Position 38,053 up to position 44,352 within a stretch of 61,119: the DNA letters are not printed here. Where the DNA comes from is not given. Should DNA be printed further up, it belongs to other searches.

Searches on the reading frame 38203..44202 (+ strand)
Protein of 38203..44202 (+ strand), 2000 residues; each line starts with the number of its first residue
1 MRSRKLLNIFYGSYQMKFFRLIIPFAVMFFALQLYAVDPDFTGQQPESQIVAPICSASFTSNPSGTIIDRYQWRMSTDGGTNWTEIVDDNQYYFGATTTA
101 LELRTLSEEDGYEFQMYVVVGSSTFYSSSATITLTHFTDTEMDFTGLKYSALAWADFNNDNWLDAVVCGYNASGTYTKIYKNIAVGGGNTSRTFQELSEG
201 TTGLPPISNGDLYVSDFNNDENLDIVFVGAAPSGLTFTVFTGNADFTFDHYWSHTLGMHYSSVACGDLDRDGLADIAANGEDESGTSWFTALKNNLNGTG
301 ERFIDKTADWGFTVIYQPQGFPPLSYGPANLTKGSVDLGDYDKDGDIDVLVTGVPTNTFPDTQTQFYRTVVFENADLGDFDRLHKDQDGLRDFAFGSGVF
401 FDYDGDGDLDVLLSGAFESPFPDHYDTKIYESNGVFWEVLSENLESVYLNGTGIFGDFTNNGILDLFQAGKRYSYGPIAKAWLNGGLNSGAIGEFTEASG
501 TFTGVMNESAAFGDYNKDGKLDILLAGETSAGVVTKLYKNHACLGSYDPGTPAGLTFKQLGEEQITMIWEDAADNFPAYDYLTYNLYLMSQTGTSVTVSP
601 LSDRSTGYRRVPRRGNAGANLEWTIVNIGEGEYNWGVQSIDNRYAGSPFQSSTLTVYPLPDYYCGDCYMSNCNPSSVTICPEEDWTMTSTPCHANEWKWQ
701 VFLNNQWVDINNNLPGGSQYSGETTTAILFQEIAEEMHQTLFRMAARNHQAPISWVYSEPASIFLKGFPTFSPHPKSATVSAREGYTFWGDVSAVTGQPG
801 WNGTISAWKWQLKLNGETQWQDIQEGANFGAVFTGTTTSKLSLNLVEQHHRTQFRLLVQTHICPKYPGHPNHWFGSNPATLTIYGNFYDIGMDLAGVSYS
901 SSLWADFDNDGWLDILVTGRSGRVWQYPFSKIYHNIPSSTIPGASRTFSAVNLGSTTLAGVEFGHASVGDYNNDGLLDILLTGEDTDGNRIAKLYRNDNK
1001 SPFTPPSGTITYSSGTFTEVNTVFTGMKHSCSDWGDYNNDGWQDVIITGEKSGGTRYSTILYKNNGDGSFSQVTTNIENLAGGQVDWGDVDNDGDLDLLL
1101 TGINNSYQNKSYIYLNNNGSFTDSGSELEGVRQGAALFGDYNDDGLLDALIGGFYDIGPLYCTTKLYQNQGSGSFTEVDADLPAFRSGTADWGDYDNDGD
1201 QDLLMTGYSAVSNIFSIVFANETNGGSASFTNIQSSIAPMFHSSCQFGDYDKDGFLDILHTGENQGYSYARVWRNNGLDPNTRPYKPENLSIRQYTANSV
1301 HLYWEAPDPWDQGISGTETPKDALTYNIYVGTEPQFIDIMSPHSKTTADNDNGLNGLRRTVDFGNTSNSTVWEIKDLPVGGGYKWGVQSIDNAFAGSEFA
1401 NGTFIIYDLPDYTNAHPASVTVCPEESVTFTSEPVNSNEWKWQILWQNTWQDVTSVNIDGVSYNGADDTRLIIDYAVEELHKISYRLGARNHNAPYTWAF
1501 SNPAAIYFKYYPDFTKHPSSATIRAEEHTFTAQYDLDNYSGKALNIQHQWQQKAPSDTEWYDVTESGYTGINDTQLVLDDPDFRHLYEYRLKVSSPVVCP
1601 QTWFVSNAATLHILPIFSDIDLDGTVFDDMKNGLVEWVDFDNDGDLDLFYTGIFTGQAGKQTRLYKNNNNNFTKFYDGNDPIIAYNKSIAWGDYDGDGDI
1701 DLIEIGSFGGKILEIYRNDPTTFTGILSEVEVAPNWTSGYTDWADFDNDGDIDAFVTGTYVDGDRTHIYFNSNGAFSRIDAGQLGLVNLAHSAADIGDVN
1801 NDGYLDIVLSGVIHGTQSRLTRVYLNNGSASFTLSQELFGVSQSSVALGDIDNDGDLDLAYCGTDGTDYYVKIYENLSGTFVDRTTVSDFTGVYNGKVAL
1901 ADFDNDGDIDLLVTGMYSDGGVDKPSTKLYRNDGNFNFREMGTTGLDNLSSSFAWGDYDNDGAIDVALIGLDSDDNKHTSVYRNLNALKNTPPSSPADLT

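Call 21: search_protein_families(library=pfam, max_evalue=0.0001, proteins=[window:38203-44202:+])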
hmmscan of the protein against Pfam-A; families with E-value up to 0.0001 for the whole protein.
window:38203-44202:+ (2000 aa): 2 families
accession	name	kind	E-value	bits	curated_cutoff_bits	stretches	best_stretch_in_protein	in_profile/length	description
PF13517.12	FG-GAP_3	-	2.9e-86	284.5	26.9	9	1036-1099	1-60/61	FG-GAP-like repeat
PF01839.29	FG-GAP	-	1.1e-20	73.5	22.1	0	508-533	3-33/37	FG-GAP repeat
